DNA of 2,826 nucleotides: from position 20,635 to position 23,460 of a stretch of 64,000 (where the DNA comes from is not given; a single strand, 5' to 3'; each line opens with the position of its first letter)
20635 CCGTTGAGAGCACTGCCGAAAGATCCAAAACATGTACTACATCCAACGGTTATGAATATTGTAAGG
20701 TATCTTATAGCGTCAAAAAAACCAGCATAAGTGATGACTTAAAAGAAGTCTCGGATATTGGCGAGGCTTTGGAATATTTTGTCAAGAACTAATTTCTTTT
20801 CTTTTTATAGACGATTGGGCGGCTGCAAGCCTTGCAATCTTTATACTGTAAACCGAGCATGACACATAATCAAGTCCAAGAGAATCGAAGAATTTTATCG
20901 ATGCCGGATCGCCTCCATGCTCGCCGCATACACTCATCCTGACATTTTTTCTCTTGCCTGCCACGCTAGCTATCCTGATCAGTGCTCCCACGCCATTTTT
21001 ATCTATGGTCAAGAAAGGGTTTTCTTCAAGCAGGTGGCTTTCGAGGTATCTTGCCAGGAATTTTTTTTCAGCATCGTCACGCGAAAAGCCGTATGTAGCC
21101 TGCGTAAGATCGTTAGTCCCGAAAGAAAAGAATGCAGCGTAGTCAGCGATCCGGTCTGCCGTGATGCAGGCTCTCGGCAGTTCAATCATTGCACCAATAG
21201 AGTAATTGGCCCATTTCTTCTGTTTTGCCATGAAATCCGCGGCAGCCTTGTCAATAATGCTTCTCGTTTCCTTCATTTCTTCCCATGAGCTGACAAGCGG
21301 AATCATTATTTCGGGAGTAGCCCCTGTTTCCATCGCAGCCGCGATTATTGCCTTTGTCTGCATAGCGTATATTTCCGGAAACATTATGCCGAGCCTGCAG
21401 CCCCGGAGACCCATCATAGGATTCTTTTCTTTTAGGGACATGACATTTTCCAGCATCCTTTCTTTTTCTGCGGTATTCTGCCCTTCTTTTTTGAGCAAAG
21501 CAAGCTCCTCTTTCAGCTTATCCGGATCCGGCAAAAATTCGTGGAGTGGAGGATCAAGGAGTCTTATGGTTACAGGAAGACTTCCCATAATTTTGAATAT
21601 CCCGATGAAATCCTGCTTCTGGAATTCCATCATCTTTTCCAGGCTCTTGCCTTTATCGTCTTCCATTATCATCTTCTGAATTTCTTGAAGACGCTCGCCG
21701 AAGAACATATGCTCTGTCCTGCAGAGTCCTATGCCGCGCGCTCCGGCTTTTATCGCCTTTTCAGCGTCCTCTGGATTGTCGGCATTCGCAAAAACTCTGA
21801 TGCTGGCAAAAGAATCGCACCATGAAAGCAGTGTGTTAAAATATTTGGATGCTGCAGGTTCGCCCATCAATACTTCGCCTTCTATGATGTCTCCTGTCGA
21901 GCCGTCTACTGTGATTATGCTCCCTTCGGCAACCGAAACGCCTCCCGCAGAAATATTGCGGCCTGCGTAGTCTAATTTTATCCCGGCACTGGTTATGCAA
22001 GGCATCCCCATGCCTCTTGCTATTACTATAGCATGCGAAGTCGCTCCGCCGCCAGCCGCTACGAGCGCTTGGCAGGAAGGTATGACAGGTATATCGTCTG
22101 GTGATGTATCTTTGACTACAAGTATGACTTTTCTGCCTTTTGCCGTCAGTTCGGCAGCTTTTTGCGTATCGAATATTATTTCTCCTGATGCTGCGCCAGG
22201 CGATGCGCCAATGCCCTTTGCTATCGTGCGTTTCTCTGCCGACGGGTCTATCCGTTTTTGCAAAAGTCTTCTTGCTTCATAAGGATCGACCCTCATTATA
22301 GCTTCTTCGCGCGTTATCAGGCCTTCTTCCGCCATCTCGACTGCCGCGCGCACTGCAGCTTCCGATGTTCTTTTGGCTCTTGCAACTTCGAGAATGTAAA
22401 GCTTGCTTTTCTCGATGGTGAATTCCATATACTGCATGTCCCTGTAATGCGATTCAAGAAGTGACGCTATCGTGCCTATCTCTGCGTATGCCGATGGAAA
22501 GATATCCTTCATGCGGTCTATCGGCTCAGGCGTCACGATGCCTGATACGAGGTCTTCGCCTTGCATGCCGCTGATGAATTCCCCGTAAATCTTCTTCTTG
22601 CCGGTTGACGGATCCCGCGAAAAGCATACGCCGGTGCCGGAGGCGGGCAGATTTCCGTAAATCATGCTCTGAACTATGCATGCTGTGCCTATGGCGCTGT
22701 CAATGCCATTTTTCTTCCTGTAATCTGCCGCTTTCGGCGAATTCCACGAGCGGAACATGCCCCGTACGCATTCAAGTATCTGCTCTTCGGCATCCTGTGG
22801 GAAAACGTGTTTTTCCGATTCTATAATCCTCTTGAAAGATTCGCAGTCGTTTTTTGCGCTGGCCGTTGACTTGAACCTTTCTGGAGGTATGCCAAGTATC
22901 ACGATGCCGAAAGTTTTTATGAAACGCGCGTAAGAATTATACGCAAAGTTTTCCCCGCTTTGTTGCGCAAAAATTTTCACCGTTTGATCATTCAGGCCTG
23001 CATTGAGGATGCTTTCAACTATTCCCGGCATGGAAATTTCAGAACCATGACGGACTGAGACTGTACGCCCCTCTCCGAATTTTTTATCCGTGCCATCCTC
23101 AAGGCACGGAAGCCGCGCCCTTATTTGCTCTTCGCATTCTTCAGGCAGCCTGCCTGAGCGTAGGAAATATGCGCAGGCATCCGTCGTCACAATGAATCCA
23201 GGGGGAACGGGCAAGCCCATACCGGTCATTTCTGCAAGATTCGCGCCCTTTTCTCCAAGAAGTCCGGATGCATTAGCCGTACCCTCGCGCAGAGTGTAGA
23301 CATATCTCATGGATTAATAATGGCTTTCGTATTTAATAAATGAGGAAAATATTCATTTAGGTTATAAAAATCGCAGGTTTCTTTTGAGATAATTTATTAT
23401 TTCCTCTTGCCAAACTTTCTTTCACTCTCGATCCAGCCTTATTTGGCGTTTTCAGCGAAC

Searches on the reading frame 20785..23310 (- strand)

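Call 48: search_protein_families(library=pfam, proteins=[window:20785-23310:-], max_evalue=0.00001)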
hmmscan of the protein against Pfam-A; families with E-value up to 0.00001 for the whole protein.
window:20785-23310:- (842 aa): 3 families
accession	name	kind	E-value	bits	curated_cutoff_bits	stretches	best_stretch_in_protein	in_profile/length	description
PF02896.24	PEP-utilizers_C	-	1.6e-74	251.2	22.8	1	487-833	3-291/293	PEP-utilising enzyme, PEP-binding domain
PF01326.24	PPDK_N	-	4.7e-39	135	27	2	53-264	75-220/328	Pyruvate phosphate dikinase, AMP/ATP-binding domain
PF00391.29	PEP-utilizers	-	7.3e-18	64.4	23.1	1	394-473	4-72/72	PEP-utilising enzyme, mobile domain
